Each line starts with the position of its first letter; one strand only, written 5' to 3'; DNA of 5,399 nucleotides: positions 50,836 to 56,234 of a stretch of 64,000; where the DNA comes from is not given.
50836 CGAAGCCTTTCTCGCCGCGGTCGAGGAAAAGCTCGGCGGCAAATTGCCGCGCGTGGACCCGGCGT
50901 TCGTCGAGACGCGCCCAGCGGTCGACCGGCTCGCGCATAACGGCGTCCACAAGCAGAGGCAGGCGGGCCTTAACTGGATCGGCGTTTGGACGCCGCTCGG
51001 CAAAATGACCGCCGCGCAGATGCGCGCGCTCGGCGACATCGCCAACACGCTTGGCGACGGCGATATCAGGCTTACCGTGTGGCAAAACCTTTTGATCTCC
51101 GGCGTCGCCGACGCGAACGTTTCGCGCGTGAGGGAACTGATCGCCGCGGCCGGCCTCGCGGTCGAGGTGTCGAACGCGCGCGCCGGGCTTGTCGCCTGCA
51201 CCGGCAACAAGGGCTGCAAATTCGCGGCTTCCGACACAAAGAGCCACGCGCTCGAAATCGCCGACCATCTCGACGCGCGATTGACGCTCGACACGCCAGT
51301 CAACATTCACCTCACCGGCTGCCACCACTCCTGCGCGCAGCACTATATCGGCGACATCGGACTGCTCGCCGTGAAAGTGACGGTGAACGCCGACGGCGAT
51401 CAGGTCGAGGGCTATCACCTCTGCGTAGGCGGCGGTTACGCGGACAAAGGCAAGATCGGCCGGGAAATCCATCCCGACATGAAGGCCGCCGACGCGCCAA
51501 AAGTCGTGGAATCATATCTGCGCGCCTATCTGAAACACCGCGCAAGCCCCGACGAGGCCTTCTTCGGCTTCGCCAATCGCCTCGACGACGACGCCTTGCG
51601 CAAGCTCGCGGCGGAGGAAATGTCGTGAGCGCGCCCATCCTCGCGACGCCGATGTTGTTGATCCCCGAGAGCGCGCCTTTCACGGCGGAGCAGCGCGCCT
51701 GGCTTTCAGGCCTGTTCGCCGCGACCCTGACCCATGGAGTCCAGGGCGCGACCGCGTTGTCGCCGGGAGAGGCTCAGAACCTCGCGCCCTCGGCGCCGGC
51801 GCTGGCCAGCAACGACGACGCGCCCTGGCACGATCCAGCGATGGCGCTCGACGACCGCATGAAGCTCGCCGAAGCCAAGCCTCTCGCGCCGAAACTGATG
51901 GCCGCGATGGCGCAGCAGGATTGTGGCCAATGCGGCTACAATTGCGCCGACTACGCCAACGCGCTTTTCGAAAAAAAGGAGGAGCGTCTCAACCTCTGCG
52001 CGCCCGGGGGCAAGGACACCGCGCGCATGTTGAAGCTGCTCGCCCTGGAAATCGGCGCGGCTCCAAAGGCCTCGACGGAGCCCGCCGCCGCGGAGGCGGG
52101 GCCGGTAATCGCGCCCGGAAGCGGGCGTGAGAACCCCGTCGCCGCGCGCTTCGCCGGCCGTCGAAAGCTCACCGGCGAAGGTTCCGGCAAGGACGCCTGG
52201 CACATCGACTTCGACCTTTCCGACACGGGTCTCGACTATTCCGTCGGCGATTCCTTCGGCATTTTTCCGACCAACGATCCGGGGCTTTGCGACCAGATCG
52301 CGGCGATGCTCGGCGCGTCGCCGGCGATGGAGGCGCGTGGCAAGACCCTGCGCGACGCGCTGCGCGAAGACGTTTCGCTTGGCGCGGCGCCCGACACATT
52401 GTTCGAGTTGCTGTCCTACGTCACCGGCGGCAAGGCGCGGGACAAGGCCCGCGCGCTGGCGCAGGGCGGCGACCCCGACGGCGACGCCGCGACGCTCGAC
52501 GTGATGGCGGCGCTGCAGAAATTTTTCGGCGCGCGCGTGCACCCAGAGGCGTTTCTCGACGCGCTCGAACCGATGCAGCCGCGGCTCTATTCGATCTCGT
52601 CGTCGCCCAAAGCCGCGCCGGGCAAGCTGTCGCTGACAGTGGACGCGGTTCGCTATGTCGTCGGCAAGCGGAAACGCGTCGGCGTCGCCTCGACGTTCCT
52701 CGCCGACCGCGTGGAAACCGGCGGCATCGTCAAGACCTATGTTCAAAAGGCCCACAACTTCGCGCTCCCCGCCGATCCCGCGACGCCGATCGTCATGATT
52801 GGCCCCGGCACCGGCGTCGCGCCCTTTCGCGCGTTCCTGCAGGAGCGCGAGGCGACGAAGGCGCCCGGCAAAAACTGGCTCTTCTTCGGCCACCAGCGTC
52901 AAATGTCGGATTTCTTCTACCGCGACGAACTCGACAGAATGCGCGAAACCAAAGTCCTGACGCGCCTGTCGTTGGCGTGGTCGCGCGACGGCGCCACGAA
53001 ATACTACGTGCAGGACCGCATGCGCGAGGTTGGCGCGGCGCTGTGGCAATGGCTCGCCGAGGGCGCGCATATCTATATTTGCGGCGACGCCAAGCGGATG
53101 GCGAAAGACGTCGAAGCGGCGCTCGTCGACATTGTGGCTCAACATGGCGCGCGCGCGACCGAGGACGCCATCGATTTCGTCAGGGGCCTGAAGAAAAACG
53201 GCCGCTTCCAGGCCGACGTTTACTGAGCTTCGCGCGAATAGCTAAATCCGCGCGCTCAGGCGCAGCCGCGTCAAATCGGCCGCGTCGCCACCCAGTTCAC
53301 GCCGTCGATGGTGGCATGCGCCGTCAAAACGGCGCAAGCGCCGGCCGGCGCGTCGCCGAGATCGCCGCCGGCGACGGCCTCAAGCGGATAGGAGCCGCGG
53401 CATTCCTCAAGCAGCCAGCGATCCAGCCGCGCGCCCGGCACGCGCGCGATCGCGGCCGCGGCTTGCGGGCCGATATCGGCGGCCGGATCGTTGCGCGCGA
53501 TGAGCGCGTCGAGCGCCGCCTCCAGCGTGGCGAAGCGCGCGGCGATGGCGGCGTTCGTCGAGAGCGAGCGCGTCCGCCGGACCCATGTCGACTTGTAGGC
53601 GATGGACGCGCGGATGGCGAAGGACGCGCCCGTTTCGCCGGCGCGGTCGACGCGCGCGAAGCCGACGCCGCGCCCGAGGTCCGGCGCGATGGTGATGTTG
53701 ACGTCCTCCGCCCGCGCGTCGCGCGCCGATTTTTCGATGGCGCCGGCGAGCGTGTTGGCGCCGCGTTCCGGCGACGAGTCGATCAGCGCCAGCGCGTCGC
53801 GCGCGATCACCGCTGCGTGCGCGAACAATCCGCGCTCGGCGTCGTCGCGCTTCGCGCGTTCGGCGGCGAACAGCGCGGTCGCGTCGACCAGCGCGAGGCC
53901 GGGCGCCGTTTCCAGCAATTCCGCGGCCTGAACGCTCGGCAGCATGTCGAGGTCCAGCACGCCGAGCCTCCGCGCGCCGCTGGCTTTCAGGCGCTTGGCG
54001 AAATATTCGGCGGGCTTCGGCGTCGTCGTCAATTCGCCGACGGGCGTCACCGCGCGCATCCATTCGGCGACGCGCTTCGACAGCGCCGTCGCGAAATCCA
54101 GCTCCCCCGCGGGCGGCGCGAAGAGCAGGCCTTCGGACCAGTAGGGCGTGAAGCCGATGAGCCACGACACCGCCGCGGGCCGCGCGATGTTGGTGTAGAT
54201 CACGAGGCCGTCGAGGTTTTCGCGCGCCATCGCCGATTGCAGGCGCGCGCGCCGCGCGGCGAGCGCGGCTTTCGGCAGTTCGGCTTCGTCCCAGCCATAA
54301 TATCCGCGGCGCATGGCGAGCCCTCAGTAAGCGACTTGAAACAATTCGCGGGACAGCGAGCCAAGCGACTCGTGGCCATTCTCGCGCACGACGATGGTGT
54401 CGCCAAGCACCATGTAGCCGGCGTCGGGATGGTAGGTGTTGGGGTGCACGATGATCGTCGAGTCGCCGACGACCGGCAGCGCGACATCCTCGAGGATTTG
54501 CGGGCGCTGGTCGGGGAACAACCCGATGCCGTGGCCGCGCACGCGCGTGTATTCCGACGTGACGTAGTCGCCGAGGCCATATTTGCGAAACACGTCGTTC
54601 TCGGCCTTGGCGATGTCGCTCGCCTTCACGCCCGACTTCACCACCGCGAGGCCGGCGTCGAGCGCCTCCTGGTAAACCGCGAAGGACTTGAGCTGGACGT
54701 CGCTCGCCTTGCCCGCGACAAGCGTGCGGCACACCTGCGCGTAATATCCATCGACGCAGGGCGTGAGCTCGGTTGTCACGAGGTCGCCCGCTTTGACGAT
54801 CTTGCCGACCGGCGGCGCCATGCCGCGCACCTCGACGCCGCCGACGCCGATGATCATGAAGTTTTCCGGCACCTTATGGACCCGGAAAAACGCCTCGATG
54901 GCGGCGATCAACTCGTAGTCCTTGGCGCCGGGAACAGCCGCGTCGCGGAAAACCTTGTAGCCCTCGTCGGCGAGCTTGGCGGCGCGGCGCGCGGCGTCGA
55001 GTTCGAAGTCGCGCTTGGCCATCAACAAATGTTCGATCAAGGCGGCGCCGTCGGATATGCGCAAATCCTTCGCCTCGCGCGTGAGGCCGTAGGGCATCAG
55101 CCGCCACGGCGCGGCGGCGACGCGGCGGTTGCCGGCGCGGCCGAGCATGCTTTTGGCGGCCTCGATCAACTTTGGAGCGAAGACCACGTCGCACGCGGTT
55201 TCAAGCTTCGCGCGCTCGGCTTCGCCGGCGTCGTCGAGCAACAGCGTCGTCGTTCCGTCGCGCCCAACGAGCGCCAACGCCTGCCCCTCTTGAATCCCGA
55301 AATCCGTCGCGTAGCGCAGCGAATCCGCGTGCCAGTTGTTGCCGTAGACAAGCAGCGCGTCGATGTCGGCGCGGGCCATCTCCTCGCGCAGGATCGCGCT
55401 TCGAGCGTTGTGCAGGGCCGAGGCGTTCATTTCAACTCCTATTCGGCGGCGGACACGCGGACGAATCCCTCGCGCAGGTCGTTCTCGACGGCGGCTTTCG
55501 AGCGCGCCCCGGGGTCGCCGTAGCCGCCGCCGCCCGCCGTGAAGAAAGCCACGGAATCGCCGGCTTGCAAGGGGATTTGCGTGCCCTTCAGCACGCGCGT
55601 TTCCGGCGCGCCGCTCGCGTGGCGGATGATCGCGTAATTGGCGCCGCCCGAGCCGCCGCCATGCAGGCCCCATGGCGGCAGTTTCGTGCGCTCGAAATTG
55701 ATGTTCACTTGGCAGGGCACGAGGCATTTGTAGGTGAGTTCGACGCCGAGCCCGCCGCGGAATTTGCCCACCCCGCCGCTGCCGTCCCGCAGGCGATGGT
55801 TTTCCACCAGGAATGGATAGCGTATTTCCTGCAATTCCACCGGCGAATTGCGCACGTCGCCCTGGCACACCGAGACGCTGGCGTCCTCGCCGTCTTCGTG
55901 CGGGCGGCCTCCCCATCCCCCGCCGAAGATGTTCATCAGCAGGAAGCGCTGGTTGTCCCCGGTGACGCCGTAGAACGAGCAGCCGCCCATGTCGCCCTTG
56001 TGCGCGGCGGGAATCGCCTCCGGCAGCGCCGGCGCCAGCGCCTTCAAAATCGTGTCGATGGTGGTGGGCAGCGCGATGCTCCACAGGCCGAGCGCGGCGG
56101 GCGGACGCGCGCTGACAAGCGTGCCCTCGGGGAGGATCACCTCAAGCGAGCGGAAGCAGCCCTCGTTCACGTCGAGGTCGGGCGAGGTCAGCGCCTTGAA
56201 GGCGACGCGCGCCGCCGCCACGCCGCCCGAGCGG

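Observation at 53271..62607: Second, inverted paralogue of the module, paired with a different transporter class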

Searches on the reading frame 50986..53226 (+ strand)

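Call 24: search_protein_families(library=pfam, proteins=[window:50986-53226:+], max_evalue=0.01)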
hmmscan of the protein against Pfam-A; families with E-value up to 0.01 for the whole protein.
window:50986-53226:+ (746 aa): 3 families
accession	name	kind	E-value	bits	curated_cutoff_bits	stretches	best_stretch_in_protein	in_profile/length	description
PF00667.26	FAD_binding_1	-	4.7e-22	79.1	32.3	1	382-571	6-222/222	FAD binding domain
PF00175.26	NAD_binding_1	-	3.1e-17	63.6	22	1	604-710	1-108/109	Oxidoreductase NAD-binding domain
PF04060.18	FeS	-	0.0004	20.5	23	1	312-340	5-33/33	Putative Fe-S cluster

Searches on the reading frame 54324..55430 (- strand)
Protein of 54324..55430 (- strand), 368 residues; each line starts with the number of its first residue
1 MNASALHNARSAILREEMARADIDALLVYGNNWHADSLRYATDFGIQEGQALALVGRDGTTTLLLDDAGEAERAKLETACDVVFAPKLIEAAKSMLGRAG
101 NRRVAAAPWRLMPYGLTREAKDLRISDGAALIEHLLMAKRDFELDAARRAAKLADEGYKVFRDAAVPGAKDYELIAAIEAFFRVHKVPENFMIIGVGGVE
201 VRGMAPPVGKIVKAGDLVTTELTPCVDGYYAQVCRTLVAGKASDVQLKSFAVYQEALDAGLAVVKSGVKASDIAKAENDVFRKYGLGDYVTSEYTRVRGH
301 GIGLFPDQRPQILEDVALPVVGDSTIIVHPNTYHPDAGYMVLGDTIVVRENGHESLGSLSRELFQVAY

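Call 13: search_protein_families(library=ncbifam, proteins=[window:54324-55430:-], max_evalue=0.01)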
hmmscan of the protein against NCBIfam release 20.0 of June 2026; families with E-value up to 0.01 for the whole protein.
window:54324-55430:- (368 aa): 12 families
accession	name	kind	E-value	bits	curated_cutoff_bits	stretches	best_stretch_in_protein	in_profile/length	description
NF007310.0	PRK09795.1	equivalog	2.6e-18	66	393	1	129-363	118-355/361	aminopeptidase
NF040821.1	dipep_PepQ_Arch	equivalog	9e-18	64.4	630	1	122-363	108-345/346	Xaa-Pro dipeptidase PepQ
TIGR00500.1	met_pdase_I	equivalog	5.8e-15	55.5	171.35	1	141-314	6-181/247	type I methionyl aminopeptidase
NF038259.1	ectoine_DoeA_2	exception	2.1e-14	53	575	1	120-286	135-303/386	ectoine hydrolase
NF011173.0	PRK14575.1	equivalog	4.7e-14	52.2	850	1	125-364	165-403/406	putative peptidase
NF011720.0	PRK15173.1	subfamily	1.6e-13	50.4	420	1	125-364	102-340/343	peptidase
NF011174.0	PRK14576.1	subfamily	1.5e-12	47.1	487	1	118-364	157-402/405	putative endopeptidase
TIGR02993.1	ectoine_eutD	equivalog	5.3e-12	45.6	613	1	118-364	138-388/391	ectoine hydrolase DoeA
NF008970.0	PRK12318.1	equivalog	4.9e-07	29.3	267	1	209-312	123-221/291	methionyl aminopeptidase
TIGR00495.1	crvDNA_42K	hypoth_equivalog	2.2e-05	23.3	430.05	1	210-285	99-177/383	ErbB3-binding protein EBP1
TIGR00501.1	met_pdase_II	equivalog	0.00025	20.7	222.65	1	211-286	74-146/295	type II methionyl aminopeptidase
NF008131.0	PRK10879.1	equivalog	0.00031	19.7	465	1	127-274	162-312/438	Xaa-Pro aminopeptidase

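Call 31: search_solved_structures(query=window:54324-55430:-, max_evalue=0.001)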
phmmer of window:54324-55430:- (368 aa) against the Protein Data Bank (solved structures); distinct sequences matched with E-value up to 0.001: 44.
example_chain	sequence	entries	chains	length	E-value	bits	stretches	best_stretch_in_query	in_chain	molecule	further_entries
3q6d_A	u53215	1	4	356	9.5e-20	74.4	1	77-363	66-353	Proline dipeptidase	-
1pv9_A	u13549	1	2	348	5.7e-19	71.9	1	131-363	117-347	Xaa-Pro dipeptidase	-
1wy2_A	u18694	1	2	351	7e-19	71.6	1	49-363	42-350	Xaa-Pro dipeptidase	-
5cdl_A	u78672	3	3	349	8.9e-19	71.2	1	133-362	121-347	Proline dipeptidase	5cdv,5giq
5giu_A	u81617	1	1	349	9.4e-19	71.2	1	133-362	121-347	Proline dipeptidase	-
1wn1_A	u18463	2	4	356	3.2e-17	66.1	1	129-364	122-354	dipeptidase | 356aa long hypothetical dipeptidase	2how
4ege_A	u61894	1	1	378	6e-16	62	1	131-365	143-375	Dipeptidase PepE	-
6xmr_A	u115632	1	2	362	3.4e-15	59.5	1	37-360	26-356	Aminopeptidase P family protein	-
7k3u_A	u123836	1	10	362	5.2e-15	58.9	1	37-360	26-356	Aminopeptidase P family protein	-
7n02_A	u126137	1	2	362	5.3e-15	58.8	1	37-360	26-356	Aminopeptidase P family protein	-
4zng_C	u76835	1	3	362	5.3e-15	58.8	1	37-360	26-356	Prolidase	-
1chm_A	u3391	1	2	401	7.8e-14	55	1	116-356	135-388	CREATINE AMIDINOHYDROLASE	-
5cnx_A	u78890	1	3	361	3.1e-13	53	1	135-361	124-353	Aminopeptidase YpdF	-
9kw9_A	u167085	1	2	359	1.1e-12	51.2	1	131-349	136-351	Proline dipeptidase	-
9kwa_A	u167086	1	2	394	1.5e-12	50.8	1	132-348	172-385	Proline dipeptidase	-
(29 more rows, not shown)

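Call 51: search_solved_structures(query=window:54324-55430:-, max_evalue=1e-17, show_alignments=2)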
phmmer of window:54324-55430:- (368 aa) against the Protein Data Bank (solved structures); distinct sequences matched with E-value up to 1e-17: 5.
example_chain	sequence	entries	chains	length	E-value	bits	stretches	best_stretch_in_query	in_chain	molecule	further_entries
3q6d_A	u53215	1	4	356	9.5e-20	74.4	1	77-363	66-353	Proline dipeptidase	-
1pv9_A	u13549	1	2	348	5.7e-19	71.9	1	131-363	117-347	Xaa-Pro dipeptidase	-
1wy2_A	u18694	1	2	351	7e-19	71.6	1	49-363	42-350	Xaa-Pro dipeptidase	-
5cdl_A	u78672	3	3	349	8.9e-19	71.2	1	133-362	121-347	Proline dipeptidase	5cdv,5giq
5giu_A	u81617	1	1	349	9.4e-19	71.2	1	133-362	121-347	Proline dipeptidase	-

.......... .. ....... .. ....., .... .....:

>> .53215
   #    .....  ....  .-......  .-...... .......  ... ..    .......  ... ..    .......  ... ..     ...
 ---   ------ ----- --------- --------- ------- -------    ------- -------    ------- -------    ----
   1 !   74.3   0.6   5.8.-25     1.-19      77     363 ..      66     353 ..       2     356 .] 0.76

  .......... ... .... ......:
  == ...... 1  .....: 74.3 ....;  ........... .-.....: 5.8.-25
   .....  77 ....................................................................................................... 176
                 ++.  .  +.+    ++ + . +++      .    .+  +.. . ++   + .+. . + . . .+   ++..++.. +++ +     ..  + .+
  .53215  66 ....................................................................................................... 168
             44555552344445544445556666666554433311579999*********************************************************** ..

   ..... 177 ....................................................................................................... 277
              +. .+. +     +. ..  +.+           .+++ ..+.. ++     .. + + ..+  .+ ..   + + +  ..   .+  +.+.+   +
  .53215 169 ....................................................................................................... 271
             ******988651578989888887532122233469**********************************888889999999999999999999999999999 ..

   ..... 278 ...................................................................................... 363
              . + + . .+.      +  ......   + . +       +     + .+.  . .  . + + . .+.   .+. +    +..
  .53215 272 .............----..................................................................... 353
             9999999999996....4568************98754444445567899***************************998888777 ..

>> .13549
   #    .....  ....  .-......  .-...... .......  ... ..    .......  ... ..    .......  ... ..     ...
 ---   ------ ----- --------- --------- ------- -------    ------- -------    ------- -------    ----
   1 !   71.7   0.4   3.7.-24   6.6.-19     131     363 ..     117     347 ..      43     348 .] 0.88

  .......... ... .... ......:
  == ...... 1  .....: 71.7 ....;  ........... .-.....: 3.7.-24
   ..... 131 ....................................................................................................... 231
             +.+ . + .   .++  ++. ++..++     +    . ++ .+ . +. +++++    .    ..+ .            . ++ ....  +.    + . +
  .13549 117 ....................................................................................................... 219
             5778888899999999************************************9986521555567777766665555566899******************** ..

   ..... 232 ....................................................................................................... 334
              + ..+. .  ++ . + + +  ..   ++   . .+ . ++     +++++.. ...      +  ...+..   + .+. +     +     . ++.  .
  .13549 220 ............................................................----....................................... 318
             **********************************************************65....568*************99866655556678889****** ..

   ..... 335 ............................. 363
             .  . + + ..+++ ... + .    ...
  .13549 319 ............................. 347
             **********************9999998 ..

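Call 73: search_dna_similar(query=window:54324-55430:-, collection=plasmids, mode=protein, max_evalue=1e-30, max_rows=40)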
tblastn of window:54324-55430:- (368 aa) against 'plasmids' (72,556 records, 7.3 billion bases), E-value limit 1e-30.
Records with a match: 3; places in all: 3; records where one place covers at least 80% of the query: 3.
Best place of each record, by identity: <60% 3.
By first word of the organism name: Neorhizobium 3.
By predicted mobility (MOB-suite, as given by PLSDB): non-mobilizable 2; conjugative 1.
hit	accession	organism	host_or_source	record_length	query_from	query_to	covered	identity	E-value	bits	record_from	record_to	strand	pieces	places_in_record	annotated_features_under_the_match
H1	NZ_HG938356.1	Neorhizobium galegae bv. officinalis bv. officinalis str. ...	Galega officinalis root nodule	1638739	10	367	97%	59.1%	3e-123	398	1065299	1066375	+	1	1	record has no annotation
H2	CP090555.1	Neorhizobium galegae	Galega,Cell culture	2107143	10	367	97%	59.2%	2e-103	402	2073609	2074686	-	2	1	aminopeptidase P family protein | M24 family metallopeptidase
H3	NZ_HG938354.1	Neorhizobium galegae bv. orientalis str. HAMBI 540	Galega orientalis root nodule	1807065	10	366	97%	58.9%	6e-122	394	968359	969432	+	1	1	record has no annotation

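Call 74: get_annotated_region(hit=H2, flank=9000)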
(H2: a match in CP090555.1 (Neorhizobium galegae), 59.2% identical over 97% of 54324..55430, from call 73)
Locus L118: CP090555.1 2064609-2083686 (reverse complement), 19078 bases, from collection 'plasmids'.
description: Neorhizobium galegae strain VafX2 plasmid pNgVX, complete sequence
organism: Neorhizobium galegae (NCBI taxid 399)
taxonomy: Bacteria; Pseudomonadota; Alphaproteobacteria; Hyphomicrobiales; Rhizobiaceae; Neorhizobium; Neorhizobium galegae
host: -; source: Galega,Cell culture; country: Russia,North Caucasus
typing (MOB-suite, as given by PLSDB): conjugative; relaxase MOBP; mating-pair formation MPF_T
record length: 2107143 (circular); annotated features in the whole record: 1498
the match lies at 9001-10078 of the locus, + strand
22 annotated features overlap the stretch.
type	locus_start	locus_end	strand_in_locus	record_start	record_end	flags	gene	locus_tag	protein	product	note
CDS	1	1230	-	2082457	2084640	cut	katG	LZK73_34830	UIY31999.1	catalase/peroxidase HPI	-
CDS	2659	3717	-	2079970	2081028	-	-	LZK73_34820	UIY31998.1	hypothetical protein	-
CDS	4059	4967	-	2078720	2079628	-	-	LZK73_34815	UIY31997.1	LysR family transcriptional regulator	-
CDS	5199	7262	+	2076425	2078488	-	-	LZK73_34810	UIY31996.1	hydantoinase/oxoprolinase family protein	-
CDS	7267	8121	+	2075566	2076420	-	-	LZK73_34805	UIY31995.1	hydantoinase B/oxoprolinase family protein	-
CDS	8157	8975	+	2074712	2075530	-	-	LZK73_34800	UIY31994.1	hydantoinase B/oxoprolinase family protein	-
CDS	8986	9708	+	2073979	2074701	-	-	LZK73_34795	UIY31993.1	aminopeptidase P family protein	-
CDS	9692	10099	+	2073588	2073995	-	-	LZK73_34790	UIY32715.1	M24 family metallopeptidase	-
CDS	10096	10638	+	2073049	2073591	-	-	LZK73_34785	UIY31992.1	aminopeptidase P family N-terminal domain-containing protein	-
CDS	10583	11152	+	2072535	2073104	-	-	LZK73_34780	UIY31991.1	hypothetical protein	-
CDS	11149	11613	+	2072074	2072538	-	-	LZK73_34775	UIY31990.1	hypothetical protein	-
CDS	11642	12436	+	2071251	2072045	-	-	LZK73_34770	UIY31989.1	hypothetical protein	-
CDS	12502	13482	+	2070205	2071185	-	-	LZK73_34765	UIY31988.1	ABC transporter substrate-binding protein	-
CDS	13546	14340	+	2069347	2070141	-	-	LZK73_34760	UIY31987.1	ABC transporter ATP-binding protein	-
CDS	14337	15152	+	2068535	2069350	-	-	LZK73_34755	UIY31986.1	ABC transporter permease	-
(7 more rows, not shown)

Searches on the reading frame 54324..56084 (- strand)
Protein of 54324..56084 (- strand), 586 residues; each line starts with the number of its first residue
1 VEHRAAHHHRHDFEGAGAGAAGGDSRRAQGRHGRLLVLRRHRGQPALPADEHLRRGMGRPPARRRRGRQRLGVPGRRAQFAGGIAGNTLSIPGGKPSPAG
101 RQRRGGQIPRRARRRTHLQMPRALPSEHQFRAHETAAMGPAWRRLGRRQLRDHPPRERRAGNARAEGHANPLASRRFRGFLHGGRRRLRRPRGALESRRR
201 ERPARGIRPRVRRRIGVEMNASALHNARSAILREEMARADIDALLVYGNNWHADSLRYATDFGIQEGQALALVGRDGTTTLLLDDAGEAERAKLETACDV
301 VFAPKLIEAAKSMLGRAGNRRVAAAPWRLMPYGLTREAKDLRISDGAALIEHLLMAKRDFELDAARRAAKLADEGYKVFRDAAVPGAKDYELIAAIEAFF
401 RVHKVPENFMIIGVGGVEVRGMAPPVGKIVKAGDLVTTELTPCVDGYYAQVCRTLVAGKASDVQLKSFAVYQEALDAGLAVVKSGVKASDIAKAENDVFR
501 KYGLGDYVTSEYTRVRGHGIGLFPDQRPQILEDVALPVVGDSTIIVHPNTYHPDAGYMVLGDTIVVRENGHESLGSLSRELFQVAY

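Call 5: search_protein_families(library=pfam, proteins=[window:54324-56084:-])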
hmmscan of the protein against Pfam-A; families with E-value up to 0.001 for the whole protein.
window:54324-56084:- (586 aa): 2 families
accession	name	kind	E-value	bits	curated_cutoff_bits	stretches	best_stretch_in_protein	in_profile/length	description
PF00557.29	Peptidase_M24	-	7e-25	88.5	23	1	365-568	3-208/208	Metallopeptidase family M24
PF01321.24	Creatinase_N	-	7.2e-07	30.2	22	1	231-327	4-96/128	Creatinase/Prolidase N-terminal domain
